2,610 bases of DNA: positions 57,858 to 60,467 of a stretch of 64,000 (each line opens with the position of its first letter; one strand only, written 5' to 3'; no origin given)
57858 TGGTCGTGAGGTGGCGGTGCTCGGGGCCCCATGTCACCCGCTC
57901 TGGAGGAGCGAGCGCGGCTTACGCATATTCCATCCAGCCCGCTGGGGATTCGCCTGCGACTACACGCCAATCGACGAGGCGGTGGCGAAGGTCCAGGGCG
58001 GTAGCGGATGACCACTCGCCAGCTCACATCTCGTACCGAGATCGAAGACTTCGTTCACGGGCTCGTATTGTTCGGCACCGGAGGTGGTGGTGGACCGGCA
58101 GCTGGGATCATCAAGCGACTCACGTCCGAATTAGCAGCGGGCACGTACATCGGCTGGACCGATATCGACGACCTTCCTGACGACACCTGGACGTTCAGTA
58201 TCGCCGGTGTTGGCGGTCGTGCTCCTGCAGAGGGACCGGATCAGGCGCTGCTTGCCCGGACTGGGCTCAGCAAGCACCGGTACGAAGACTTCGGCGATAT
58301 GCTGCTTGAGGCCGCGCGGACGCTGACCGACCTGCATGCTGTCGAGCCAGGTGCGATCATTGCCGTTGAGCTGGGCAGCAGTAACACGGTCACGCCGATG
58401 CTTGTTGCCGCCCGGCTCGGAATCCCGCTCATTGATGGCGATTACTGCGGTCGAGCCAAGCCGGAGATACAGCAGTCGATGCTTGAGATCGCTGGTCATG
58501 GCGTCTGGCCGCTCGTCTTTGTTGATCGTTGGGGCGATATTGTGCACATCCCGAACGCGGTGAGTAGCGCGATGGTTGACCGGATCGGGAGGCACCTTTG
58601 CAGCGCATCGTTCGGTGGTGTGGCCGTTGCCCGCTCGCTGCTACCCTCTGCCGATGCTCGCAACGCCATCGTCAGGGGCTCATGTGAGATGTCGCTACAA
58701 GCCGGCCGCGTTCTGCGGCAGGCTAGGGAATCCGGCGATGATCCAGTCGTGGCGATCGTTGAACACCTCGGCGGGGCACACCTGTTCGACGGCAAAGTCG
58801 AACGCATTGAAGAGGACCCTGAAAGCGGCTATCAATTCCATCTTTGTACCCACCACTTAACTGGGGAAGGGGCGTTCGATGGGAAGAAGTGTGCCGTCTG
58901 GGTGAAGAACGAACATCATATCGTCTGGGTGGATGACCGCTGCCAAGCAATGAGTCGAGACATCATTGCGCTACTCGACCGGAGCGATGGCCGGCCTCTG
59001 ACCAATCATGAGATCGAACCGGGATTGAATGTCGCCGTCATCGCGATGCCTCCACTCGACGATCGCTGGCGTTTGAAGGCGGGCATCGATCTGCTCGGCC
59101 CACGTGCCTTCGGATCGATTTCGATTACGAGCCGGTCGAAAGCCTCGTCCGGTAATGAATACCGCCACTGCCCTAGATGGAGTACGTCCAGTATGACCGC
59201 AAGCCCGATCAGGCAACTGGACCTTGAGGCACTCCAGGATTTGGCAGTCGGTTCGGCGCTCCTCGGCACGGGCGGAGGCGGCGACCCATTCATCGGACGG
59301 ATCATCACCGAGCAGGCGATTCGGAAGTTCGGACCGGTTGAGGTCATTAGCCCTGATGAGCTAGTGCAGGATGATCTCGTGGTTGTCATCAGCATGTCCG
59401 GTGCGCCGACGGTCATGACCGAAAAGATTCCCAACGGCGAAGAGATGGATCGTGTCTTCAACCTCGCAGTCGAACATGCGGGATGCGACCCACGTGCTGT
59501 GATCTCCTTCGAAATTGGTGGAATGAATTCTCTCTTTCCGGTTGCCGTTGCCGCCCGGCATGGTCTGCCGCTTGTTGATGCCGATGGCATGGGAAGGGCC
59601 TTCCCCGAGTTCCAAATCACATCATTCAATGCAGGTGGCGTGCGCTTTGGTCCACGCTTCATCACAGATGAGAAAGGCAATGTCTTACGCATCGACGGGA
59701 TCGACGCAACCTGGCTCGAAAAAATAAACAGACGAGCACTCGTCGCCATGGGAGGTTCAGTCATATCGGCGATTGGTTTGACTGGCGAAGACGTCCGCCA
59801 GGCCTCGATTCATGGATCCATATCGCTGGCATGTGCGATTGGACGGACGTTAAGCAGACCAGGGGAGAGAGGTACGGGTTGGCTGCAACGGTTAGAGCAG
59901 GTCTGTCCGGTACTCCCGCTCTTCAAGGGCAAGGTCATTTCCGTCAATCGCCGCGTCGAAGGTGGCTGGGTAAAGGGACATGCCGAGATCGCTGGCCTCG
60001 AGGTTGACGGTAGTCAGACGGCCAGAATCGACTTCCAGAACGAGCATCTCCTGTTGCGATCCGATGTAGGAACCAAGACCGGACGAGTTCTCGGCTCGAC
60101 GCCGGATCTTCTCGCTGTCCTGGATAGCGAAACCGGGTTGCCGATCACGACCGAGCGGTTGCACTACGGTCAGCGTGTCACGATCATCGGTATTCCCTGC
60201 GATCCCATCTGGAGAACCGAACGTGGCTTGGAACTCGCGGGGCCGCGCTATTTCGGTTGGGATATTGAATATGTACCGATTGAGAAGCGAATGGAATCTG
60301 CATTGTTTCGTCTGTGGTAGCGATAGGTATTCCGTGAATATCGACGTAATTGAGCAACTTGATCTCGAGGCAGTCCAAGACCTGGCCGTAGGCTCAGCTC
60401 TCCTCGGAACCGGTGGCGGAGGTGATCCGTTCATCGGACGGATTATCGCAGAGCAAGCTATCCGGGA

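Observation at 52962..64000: Six DUF917 paralogues with two hydantoinase/oxoprolinase genes and an M29-like gene in 11 kb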

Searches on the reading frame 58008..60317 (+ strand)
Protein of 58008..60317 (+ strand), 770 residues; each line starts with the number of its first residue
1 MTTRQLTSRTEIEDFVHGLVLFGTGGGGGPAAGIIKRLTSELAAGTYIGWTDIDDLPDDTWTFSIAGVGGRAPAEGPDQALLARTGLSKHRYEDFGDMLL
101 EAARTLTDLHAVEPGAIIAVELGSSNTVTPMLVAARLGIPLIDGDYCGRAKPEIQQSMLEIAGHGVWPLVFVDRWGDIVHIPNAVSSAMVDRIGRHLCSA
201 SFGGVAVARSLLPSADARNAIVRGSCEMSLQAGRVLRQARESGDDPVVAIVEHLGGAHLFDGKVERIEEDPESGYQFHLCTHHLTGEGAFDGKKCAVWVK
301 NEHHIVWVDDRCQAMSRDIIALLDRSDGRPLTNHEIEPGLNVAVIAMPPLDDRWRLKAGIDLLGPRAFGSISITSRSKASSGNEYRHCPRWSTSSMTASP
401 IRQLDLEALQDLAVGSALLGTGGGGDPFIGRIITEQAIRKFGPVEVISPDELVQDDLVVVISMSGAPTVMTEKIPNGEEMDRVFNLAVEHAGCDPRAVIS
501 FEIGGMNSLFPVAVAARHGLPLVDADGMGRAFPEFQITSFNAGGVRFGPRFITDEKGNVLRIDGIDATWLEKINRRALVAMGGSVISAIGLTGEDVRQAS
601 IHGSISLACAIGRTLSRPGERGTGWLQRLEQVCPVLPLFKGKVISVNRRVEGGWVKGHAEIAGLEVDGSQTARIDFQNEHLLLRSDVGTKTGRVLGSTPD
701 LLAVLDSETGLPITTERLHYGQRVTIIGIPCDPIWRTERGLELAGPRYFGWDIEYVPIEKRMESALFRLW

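Call 5: search_protein_families(library=pfam, proteins=[window:58008-60317:+], max_evalue=0.001)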
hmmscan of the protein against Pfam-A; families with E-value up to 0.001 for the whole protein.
window:58008-60317:+ (770 aa): 2 families
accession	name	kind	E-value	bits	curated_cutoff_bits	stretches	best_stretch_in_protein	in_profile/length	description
PF20906.3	S-Me-THD_C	-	1.4e-100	334.7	27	2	566-758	2-190/190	S-Me-THD-like, C-terminal domain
PF06032.18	S-Me-THD_N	-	1.4e-81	272.6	27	2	408-562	2-156/158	S-Me-THD-like, N-terminal domain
